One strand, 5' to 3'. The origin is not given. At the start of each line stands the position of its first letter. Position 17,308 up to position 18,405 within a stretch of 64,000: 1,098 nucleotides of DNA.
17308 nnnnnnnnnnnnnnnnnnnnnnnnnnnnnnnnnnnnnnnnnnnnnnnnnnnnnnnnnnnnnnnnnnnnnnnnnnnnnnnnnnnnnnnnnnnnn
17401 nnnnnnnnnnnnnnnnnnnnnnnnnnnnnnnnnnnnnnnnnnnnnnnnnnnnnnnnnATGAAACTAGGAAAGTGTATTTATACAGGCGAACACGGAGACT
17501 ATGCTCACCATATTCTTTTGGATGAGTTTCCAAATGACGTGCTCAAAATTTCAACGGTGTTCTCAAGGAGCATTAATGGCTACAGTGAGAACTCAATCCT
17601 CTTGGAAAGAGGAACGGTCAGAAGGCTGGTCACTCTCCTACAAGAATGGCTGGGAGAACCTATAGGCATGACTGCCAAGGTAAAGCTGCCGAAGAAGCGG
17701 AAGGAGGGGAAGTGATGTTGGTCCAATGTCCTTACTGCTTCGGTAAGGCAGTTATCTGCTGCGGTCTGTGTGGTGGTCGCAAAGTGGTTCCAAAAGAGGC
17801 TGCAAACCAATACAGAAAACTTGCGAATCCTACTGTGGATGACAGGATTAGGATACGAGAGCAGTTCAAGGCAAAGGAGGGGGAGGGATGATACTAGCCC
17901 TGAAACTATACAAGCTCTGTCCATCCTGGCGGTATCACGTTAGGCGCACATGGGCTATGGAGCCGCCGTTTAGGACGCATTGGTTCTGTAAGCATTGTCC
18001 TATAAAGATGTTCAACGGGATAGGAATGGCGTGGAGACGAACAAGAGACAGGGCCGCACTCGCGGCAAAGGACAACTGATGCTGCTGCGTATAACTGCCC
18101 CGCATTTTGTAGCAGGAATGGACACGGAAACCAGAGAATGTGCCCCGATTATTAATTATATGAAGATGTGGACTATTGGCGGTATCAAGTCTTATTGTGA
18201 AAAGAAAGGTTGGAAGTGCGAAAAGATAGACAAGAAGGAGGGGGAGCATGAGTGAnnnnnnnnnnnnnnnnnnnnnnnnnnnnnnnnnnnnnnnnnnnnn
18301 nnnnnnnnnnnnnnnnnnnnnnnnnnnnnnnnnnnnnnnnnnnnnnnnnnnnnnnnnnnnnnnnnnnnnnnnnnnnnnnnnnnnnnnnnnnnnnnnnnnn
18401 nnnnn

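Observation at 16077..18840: GC-richer accessory island of small Cys/His-rich proteins with its own G-rich RBS dialect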

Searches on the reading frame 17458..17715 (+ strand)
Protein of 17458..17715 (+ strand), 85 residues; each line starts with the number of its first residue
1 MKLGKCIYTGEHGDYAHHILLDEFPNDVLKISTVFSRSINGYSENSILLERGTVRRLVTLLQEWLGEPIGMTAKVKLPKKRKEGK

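Call 11: search_protein_families(library=pfam, proteins=[window:17458-17715:+], max_evalue=0.1)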
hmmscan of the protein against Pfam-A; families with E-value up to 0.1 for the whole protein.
window:17458-17715:+ (85 aa): 0 families

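Call 12: search_protein_families(library=phrogs, proteins=[window:17458-17715:+], max_evalue=0.1)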
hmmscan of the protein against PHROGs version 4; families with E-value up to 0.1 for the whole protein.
window:17458-17715:+ (85 aa): 1 family
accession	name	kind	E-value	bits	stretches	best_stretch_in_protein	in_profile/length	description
phrog_11919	-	unknown function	0.014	16.6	1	37-83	39-83/108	-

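Call 45: search_protein_families(library=ncbifam, proteins=[window:17458-17715:+], max_evalue=0.1)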
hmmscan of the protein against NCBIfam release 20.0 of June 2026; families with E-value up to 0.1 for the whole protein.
window:17458-17715:+ (85 aa): 0 families

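Call 46: search_protein_families(library=padloc, proteins=[window:17458-17715:+], max_evalue=0.1)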
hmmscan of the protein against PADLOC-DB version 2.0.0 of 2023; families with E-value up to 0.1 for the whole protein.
window:17458-17715:+ (85 aa): 0 families

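Call 85: find_related_loci(query=window:17458-17715:+, collection=viral_contigs, flank=4000)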
Query window:17458-17715:+ (85 aa) in viral_contigs; peptide patterns used: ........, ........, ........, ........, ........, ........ (x = any residue, [..] = any of these).
41 stretches matched a pattern, but none encodes a relative of the query by tblastn (E <= 1e-3).

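Call 88: list_cluster_members(proteins=[window:17458-17715:+, window:17715-17891:+, window:17888-18079:+, window:18079-18255:+, window:17111-17461:+, window:18843-19016:+, window:15804-16076:+])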
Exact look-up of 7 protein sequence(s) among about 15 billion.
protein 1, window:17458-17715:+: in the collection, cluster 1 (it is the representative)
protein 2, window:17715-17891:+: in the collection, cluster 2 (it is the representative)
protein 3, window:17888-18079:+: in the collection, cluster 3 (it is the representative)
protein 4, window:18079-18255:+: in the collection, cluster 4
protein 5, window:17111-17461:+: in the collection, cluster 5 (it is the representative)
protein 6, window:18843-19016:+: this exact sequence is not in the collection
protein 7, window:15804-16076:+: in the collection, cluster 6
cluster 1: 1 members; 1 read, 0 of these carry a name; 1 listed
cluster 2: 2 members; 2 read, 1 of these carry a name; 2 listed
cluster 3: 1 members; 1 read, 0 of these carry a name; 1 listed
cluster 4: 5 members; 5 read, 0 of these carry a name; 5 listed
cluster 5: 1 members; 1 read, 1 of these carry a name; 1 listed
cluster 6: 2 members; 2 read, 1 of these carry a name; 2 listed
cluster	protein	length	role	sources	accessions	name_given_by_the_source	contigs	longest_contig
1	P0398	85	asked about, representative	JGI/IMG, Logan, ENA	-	-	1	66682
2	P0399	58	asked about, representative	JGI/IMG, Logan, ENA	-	-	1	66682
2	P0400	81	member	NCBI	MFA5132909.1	MAG: hypothetical protein WC444_06310 [Candidatus Paceibacterota bacterium]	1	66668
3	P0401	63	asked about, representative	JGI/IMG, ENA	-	-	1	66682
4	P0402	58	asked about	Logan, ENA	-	-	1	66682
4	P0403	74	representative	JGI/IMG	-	-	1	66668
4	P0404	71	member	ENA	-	-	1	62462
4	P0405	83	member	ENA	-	-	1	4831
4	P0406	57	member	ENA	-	-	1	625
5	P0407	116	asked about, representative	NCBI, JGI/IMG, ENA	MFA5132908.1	MAG: hypothetical protein WC444_06305 [Candidatus Paceibacterota bacterium]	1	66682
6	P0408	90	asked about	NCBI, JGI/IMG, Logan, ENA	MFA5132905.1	MAG: hypothetical protein WC444_06290 [Candidatus Paceibacterota bacterium]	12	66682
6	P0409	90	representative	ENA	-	-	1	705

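Call 89: find_encoding_contigs(protein=P0404, flank=10000, max_places=2)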
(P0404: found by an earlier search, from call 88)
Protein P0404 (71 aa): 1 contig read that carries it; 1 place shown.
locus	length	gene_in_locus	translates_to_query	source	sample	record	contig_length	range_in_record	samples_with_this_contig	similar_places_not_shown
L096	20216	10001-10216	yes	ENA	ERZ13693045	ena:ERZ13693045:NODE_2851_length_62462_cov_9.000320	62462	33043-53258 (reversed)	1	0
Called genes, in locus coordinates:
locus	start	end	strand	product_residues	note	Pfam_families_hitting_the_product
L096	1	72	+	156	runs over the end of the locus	-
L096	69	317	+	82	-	-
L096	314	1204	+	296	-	PF12705:PDDEXK_1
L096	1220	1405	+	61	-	-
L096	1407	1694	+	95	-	-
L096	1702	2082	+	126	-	PF00226:DnaJ (weak)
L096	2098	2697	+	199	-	PF00092:VWA (faint), PF13768:VWA_3 (faint)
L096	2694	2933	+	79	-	-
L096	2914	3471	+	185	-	-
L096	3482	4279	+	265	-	PF13479:AAA_24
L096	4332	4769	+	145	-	PF05037:DUF669 (weak)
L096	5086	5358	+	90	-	-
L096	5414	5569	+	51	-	-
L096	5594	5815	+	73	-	PF24729:Acb2_Tad1_hairpin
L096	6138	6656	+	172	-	-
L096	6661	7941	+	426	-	PF02195:ParB_N, PF01555:N6_N4_Mtase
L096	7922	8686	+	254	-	-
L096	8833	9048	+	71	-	-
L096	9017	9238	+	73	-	-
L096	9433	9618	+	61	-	-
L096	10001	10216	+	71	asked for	-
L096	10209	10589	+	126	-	-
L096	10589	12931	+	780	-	PF03167:UDG, PF00476:DNA_pol_A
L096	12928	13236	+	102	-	-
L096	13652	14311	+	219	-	PF00551:Formyl_trans_N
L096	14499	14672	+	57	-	-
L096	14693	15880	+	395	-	-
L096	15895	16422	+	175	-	-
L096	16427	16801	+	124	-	PF12637:TSCPD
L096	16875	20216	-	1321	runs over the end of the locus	-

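Call 99: search_protein_families(library=pfam, proteins=[L096:5594-5815:+, L096:5414-5569:+, L096:6138-6656:+, L096:7922-8686:+, L096:9433-9618:+, L096:9652-9861:+, L096:10209-10589:+, L096:9017-9238:+, L096:8833-9048:+], max_evalue=0.01)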
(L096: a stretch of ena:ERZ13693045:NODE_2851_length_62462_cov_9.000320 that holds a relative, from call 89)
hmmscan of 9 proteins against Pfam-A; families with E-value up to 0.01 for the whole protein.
L096:5594-5815:+ (73 aa): 1 family
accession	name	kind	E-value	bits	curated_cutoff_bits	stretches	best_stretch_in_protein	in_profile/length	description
PF24729.2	Acb2_Tad1_hairpin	-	7.7e-20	71.3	27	1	11-67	1-58/58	Acb2/Tad1, hairpin domain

L096:5414-5569:+ (51 aa): 0 families

L096:6138-6656:+ (172 aa): 0 families

L096:7922-8686:+ (254 aa): 0 families

L096:9433-9618:+ (61 aa): 0 families

L096:9652-9861:+ (69 aa): 0 families

L096:10209-10589:+ (126 aa): 0 families

L096:9017-9238:+ (73 aa): 0 families

L096:8833-9048:+ (71 aa): 5 families
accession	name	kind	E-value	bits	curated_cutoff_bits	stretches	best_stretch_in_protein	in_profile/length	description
PF13384.12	HTH_23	-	0.00059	20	24.6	1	19-53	7-42/50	Homeodomain-like domain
PF13518.12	HTH_28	-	0.0029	18.1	25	1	19-51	4-35/52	Helix-turn-helix domain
PF13936.12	HTH_38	-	0.0031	17.7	27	1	20-52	12-44/44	Helix-turn-helix domain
PF04218.19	CENP-B_N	-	0.0081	16.2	21.2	0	19-50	14-44/53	CENP-B N-terminal DNA-binding domain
PF13551.12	HTH_29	-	0.0088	16.5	28.1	0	27-51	10-35/64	Winged helix-turn helix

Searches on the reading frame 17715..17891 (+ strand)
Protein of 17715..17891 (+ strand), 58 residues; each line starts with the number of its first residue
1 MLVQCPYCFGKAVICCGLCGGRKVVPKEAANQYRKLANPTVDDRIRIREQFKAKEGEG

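Call 11: search_protein_families(library=pfam, proteins=[window:17715-17891:+], max_evalue=0.1)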
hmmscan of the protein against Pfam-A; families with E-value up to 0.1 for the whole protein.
window:17715-17891:+ (58 aa): 0 families

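Call 12: search_protein_families(library=phrogs, proteins=[window:17715-17891:+], max_evalue=0.1)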
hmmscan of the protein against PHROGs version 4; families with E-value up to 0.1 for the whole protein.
window:17715-17891:+ (58 aa): 1 family
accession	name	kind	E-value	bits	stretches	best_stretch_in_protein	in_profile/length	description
phrog_28723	-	unknown function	0.031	15.8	1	4-23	32-51/83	-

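Call 45: search_protein_families(library=ncbifam, proteins=[window:17715-17891:+], max_evalue=0.1)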
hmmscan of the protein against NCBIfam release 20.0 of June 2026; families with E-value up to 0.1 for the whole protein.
window:17715-17891:+ (58 aa): 0 families

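Call 46: search_protein_families(library=padloc, proteins=[window:17715-17891:+], max_evalue=0.1)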
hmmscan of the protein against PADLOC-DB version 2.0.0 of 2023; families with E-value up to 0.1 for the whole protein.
window:17715-17891:+ (58 aa): 1 family
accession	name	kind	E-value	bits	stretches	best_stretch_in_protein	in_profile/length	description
PDLC04253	PDC-M01B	-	0.029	11.7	1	4-42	297-341/366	-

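Call 87: find_related_loci(query=window:17715-17891:+, collection=viral_contigs, flank=4000)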
Query window:17715-17891:+ (58 aa) in viral_contigs; peptide patterns used: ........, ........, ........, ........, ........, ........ (x = any residue, [..] = any of these).
20 stretches matched a pattern, but none encodes a relative of the query by tblastn (E <= 1e-3).

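Call 99: search_protein_families(library=pfam, proteins=[L096:5594-5815:+, L096:5414-5569:+, L096:6138-6656:+, L096:7922-8686:+, L096:9433-9618:+, L096:9652-9861:+, L096:10209-10589:+, L096:9017-9238:+, L096:8833-9048:+], max_evalue=0.01)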
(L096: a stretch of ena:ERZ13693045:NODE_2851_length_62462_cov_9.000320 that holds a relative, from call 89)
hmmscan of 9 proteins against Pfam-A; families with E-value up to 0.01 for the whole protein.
L096:5594-5815:+ (73 aa): 1 family
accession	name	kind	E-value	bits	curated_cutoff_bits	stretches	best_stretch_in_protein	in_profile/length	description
PF24729.2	Acb2_Tad1_hairpin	-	7.7e-20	71.3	27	1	11-67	1-58/58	Acb2/Tad1, hairpin domain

L096:5414-5569:+ (51 aa): 0 families

L096:6138-6656:+ (172 aa): 0 families

L096:7922-8686:+ (254 aa): 0 families

L096:9433-9618:+ (61 aa): 0 families

L096:9652-9861:+ (69 aa): 0 families

L096:10209-10589:+ (126 aa): 0 families

L096:9017-9238:+ (73 aa): 0 families

L096:8833-9048:+ (71 aa): 5 families
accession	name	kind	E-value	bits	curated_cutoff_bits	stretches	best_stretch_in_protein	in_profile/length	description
PF13384.12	HTH_23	-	0.00059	20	24.6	1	19-53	7-42/50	Homeodomain-like domain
PF13518.12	HTH_28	-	0.0029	18.1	25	1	19-51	4-35/52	Helix-turn-helix domain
PF13936.12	HTH_38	-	0.0031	17.7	27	1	20-52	12-44/44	Helix-turn-helix domain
PF04218.19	CENP-B_N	-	0.0081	16.2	21.2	0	19-50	14-44/53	CENP-B N-terminal DNA-binding domain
PF13551.12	HTH_29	-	0.0088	16.5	28.1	0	27-51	10-35/64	Winged helix-turn helix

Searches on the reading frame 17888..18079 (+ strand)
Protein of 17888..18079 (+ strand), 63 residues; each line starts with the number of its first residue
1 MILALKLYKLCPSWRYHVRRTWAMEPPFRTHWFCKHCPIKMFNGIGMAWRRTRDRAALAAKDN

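Call 11: search_protein_families(library=pfam, proteins=[window:17888-18079:+], max_evalue=0.1)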
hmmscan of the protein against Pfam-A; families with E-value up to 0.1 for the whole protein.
window:17888-18079:+ (63 aa): 0 families

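Call 12: search_protein_families(library=phrogs, proteins=[window:17888-18079:+], max_evalue=0.1)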
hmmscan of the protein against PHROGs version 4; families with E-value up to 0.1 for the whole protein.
window:17888-18079:+ (63 aa): 0 families

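Call 45: search_protein_families(library=ncbifam, proteins=[window:17888-18079:+], max_evalue=0.1)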
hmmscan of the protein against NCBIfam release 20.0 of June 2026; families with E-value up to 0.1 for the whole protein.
window:17888-18079:+ (63 aa): 0 families

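Call 46: search_protein_families(library=padloc, proteins=[window:17888-18079:+], max_evalue=0.1)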
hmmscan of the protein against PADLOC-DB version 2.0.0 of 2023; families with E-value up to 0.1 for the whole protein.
window:17888-18079:+ (63 aa): 0 families

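Call 86: find_related_loci(query=window:17888-18079:+, collection=viral_contigs, flank=4000)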
Query window:17888-18079:+ (63 aa) in viral_contigs; peptide patterns used: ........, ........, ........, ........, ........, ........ (x = any residue, [..] = any of these).
42 stretches matched a pattern, but none encodes a relative of the query by tblastn (E <= 1e-3).

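Call 99: search_protein_families(library=pfam, proteins=[L096:5594-5815:+, L096:5414-5569:+, L096:6138-6656:+, L096:7922-8686:+, L096:9433-9618:+, L096:9652-9861:+, L096:10209-10589:+, L096:9017-9238:+, L096:8833-9048:+], max_evalue=0.01)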
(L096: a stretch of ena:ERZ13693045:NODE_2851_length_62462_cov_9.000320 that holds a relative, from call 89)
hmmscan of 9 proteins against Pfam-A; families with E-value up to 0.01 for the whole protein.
L096:5594-5815:+ (73 aa): 1 family
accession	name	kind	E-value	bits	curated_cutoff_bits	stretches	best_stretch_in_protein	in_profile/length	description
PF24729.2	Acb2_Tad1_hairpin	-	7.7e-20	71.3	27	1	11-67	1-58/58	Acb2/Tad1, hairpin domain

L096:5414-5569:+ (51 aa): 0 families

L096:6138-6656:+ (172 aa): 0 families

L096:7922-8686:+ (254 aa): 0 families

L096:9433-9618:+ (61 aa): 0 families

L096:9652-9861:+ (69 aa): 0 families

L096:10209-10589:+ (126 aa): 0 families

L096:9017-9238:+ (73 aa): 0 families

L096:8833-9048:+ (71 aa): 5 families
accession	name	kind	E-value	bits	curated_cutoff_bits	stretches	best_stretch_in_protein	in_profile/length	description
PF13384.12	HTH_23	-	0.00059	20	24.6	1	19-53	7-42/50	Homeodomain-like domain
PF13518.12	HTH_28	-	0.0029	18.1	25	1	19-51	4-35/52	Helix-turn-helix domain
PF13936.12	HTH_38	-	0.0031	17.7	27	1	20-52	12-44/44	Helix-turn-helix domain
PF04218.19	CENP-B_N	-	0.0081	16.2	21.2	0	19-50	14-44/53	CENP-B N-terminal DNA-binding domain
PF13551.12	HTH_29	-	0.0088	16.5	28.1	0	27-51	10-35/64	Winged helix-turn helix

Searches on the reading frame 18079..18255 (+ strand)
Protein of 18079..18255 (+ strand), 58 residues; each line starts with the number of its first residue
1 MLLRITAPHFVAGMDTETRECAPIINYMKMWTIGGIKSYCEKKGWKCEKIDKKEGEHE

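Call 11: search_protein_families(library=pfam, proteins=[window:18079-18255:+], max_evalue=0.1)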
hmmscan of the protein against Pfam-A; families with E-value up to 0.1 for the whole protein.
window:18079-18255:+ (58 aa): 0 families

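Call 12: search_protein_families(library=phrogs, proteins=[window:18079-18255:+], max_evalue=0.1)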
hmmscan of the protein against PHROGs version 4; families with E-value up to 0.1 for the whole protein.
window:18079-18255:+ (58 aa): 0 families

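Call 45: search_protein_families(library=ncbifam, proteins=[window:18079-18255:+], max_evalue=0.1)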
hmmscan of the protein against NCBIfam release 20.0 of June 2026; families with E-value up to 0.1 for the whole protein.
window:18079-18255:+ (58 aa): 0 families

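Call 46: search_protein_families(library=padloc, proteins=[window:18079-18255:+], max_evalue=0.1)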
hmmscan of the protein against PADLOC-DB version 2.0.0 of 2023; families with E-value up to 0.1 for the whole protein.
window:18079-18255:+ (58 aa): 0 families

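Call 71: search_dna_similar(query=window:18079-18255:+, collection=phages, mode=protein, max_rows=12, max_evalue=0.01)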
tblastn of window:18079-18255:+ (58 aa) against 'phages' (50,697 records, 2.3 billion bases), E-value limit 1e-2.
No match.

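Call 80: search_protein_representatives(protein=window:18079-18255:+)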
Query: 58 residues. Proteins with E-value up to 0.001 (for the whole library): 596; up to 1e-10: 11; up to 1e-30: 0. The best 150 are listed.
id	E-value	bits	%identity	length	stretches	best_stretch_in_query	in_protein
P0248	2.5e-13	65.3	58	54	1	1-50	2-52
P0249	9.0e-12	60.5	58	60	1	2-53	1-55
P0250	9.2e-12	60.4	56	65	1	1-52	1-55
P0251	1.2e-11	60.1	57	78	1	1-49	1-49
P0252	1.2e-11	60.0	56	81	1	2-51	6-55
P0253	1.3e-11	59.9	54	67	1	1-50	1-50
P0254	1.5e-11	59.7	58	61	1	2-51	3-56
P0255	2.0e-11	59.4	57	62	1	2-52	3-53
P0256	2.7e-11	59.0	58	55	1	1-53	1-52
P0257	3.9e-11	58.4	60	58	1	1-52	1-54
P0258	5.2e-11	58.1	64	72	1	2-48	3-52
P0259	1.3e-10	56.8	63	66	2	19-49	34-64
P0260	2.1e-10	56.2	54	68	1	1-52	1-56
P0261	2.2e-10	56.1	53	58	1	1-51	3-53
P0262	2.3e-10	56.1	52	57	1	1-48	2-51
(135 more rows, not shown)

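Call 99: search_protein_families(library=pfam, proteins=[L096:5594-5815:+, L096:5414-5569:+, L096:6138-6656:+, L096:7922-8686:+, L096:9433-9618:+, L096:9652-9861:+, L096:10209-10589:+, L096:9017-9238:+, L096:8833-9048:+], max_evalue=0.01)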
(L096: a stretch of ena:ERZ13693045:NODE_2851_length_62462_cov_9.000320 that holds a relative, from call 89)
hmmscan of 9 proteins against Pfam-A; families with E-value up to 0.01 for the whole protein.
L096:5594-5815:+ (73 aa): 1 family
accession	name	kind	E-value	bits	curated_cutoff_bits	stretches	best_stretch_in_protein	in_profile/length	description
PF24729.2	Acb2_Tad1_hairpin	-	7.7e-20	71.3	27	1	11-67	1-58/58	Acb2/Tad1, hairpin domain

L096:5414-5569:+ (51 aa): 0 families

L096:6138-6656:+ (172 aa): 0 families

L096:7922-8686:+ (254 aa): 0 families

L096:9433-9618:+ (61 aa): 0 families

L096:9652-9861:+ (69 aa): 0 families

L096:10209-10589:+ (126 aa): 0 families

L096:9017-9238:+ (73 aa): 0 families

L096:8833-9048:+ (71 aa): 5 families
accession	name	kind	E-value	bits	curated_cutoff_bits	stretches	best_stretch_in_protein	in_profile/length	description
PF13384.12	HTH_23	-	0.00059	20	24.6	1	19-53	7-42/50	Homeodomain-like domain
PF13518.12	HTH_28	-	0.0029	18.1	25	1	19-51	4-35/52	Helix-turn-helix domain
PF13936.12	HTH_38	-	0.0031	17.7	27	1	20-52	12-44/44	Helix-turn-helix domain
PF04218.19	CENP-B_N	-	0.0081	16.2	21.2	0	19-50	14-44/53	CENP-B N-terminal DNA-binding domain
PF13551.12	HTH_29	-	0.0088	16.5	28.1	0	27-51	10-35/64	Winged helix-turn helix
